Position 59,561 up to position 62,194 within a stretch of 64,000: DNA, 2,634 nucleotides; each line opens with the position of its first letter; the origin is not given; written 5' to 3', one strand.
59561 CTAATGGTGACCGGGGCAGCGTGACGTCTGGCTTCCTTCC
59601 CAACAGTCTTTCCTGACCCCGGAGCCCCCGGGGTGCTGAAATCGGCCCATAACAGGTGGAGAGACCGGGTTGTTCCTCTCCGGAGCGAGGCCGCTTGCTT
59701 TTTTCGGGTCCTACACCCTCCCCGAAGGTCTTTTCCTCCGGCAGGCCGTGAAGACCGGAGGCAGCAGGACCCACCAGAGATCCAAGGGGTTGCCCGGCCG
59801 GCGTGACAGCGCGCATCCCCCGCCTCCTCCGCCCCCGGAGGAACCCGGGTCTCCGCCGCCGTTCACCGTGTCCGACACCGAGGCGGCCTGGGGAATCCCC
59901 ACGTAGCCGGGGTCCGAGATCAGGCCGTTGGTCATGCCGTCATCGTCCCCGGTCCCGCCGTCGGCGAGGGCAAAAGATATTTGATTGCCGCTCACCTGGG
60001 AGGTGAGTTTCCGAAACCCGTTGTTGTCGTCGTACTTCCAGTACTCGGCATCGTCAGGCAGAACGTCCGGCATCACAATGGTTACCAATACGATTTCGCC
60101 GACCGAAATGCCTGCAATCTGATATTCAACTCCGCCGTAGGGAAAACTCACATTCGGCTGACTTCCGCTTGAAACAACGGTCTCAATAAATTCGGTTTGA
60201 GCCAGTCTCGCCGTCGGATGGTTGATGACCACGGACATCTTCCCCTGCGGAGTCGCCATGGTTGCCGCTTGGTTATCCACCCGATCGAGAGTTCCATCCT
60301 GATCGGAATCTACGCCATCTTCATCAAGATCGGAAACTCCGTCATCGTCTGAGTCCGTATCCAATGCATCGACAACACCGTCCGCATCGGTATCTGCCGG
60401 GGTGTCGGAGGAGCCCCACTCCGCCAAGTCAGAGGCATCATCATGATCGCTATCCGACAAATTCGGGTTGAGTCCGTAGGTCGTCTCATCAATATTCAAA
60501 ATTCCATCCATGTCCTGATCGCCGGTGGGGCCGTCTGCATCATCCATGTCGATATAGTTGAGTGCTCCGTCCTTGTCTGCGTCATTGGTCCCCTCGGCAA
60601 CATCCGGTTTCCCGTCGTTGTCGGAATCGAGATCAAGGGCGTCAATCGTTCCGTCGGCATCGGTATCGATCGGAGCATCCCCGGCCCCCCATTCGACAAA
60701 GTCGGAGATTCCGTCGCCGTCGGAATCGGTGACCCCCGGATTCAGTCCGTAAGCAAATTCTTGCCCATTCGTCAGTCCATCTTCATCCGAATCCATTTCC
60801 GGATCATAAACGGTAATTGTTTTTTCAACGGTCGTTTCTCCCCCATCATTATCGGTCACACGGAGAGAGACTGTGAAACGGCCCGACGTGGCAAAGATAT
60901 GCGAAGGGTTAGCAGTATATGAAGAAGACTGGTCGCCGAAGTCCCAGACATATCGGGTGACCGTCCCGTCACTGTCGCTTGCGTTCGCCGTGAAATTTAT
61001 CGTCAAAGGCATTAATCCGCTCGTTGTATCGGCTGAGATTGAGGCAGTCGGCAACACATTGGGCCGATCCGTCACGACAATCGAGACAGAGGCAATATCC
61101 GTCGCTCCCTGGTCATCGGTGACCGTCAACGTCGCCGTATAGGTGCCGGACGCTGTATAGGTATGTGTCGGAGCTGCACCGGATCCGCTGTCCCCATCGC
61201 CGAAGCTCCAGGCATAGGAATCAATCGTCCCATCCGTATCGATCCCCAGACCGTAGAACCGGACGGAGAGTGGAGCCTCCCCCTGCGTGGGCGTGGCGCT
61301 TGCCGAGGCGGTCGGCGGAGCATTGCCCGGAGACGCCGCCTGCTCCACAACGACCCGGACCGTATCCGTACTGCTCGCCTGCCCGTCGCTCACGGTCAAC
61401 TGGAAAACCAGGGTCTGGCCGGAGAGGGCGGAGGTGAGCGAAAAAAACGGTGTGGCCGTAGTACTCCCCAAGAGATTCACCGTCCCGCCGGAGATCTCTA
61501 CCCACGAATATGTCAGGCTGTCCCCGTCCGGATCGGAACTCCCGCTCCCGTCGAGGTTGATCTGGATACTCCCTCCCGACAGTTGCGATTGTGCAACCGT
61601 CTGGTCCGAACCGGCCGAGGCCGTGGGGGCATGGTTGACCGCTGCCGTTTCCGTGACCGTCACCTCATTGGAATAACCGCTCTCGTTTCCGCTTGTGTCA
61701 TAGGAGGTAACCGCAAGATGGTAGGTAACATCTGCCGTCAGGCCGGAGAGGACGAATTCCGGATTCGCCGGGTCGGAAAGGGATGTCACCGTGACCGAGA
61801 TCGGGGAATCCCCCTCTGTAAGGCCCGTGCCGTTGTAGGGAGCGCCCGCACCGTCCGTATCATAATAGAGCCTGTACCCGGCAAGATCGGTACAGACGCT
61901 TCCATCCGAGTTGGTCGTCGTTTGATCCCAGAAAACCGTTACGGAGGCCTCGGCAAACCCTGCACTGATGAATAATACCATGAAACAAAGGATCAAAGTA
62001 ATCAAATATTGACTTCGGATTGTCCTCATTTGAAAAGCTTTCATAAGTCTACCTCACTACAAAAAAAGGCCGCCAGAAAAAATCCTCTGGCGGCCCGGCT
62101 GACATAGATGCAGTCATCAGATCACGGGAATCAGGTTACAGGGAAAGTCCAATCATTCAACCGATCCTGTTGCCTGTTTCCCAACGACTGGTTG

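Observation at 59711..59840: Unclassified C-terminal sorting-signal-like tail (Gly7-Cys ... TM ... RRKR) on the PKD/TSP3 protein; not PEP-CTERM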

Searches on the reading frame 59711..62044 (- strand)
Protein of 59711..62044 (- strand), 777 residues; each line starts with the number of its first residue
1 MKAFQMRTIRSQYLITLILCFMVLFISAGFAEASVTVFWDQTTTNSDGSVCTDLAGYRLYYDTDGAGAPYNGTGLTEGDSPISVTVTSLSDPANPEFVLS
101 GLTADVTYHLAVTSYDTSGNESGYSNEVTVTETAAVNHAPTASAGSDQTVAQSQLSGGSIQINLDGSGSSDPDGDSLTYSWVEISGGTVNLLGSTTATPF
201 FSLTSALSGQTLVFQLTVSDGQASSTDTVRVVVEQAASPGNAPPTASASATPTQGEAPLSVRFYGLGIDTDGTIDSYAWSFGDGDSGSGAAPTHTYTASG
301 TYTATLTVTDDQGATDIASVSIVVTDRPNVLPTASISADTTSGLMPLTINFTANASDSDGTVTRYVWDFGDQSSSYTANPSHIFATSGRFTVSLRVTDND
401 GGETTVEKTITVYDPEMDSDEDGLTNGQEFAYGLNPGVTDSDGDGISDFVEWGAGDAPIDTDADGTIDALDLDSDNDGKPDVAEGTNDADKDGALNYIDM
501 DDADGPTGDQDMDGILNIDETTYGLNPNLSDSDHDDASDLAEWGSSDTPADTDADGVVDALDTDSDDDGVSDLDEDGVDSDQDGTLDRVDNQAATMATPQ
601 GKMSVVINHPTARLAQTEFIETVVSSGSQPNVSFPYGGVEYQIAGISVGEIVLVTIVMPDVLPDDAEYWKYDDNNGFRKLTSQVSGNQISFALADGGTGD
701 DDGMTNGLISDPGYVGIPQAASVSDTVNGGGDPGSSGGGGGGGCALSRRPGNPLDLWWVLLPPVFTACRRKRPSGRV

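Call 3: search_protein_families(library=ncbifam, proteins=[window:59711-62044:-], max_evalue=10)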
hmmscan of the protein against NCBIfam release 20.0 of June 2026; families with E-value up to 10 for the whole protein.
window:59711-62044:- (777 aa): 10 families
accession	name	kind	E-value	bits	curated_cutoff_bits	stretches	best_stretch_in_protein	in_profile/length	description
NF038112.1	myxo_dep_M36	subfamily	1.3e-30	105.5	1500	1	84-420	1237-1571/1604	myxosortase-dependent M36 family metallopeptidase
NF041766.1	choice_anch_U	domain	1.8e-24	86.4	32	3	629-716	2-91/92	choice-of-anchor U domain-containing protein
NF038111.1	rhom_dep_M36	equivalog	9.6e-14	49.8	1700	1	124-245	1171-1287/1315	rhombosortase-dependent M36 family metallopeptidase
TIGR00864.1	PCC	subfamily_domain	3.6e-06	23.7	1861.4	2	293-414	1022-1138/2700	polycystin cation channel protein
NF045522.1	MXAN_2561_fam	equivalog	0.00086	18.9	150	1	93-131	219-257/304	MXAN_2561 family MXYO-CTERM-anchored protein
NF058578.1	CPR_pilus_PamR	equivalog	0.0023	16.9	300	2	291-316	205-230/297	pilus system RbmA-like protein PamR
NF009881.0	PRK13341.1-2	equivalog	0.0025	15.8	651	1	180-235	131-179/736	AAA family ATPase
NF009883.0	PRK13341.1-4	equivalog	0.024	12.5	668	1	180-219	134-171/729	AAA family ATPase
TIGR02331.1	rib_alpha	repeat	0.047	13.9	35.25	1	385-420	39-74/80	Rib/alpha/Esp repeat surface protein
NF033932.1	LapB_rpt_80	domain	0.27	11.6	45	2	300-328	1-32/83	LapB repeat-containing protein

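Call 4: search_protein_families(library=pfam, proteins=[window:59711-62044:-], max_evalue=1)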
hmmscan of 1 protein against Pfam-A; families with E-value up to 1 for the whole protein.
window:59711-62044:- (777 aa): 14 families
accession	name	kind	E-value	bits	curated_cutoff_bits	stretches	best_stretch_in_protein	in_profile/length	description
PF18911.6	PKD_4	-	2.5e-41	140.1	27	3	241-319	1-80/85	PKD domain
PF00801.26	PKD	-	2.3e-28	98.4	23.5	3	247-316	3-73/80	PKD domain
PF22352.2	K319L-like_PKD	-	2.5e-25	88.7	27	3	144-233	1-84/84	K319L-like, PKD domain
PF17963.7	Big_9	-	7.5e-08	33.6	23.6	3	137-231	1-88/89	Bacterial Ig domain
PF02010.21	REJ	-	2.4e-06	26.9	25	1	159-420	99-420/452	REJ domain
PF21027.3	Sde0182_C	-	1e-05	26.4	27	1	161-184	1-24/83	Cellulose-binding protein Sde0182, C-terminal domain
PF15418.12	DUF4625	-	0.00071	20.3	27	0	107-130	107-130/131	Domain of unknown function (DUF4625)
PF08329.16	ChitinaseA_N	-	0.014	15.5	21.2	0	286-326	69-109/133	Chitinase A, N-terminal domain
PF00041.27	fn3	-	0.018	15.7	25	1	33-130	14-83/84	Fibronectin type III domain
PF05660.16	DUF807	-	0.059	13.8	25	0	284-329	24-69/142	Coxiella burnetii protein of unknown function (DUF807)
PF18884.5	TSP3_bac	-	0.093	13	25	2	418-433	1-16/22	Bacterial TSP3 repeat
PF01357.27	Expansin_C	-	0.23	12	24.6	0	201-227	48-74/78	Expansin C-terminal domain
PF06072.16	Herpes_US9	-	0.36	11.2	23.7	1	7-36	28-57/61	Alphaherpesvirus tegument protein US9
PF20164.4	GspA_SrpA_N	-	0.51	11.2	27.4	0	291-327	72-114/117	GspA/SrpA SigLec-like domain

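Call 23: find_encoding_contigs(protein=window:59711-62044:-, flank=10000, max_places=6)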
Protein window:59711-62044:- (777 aa): no gene with exactly this product is on record in the collection.
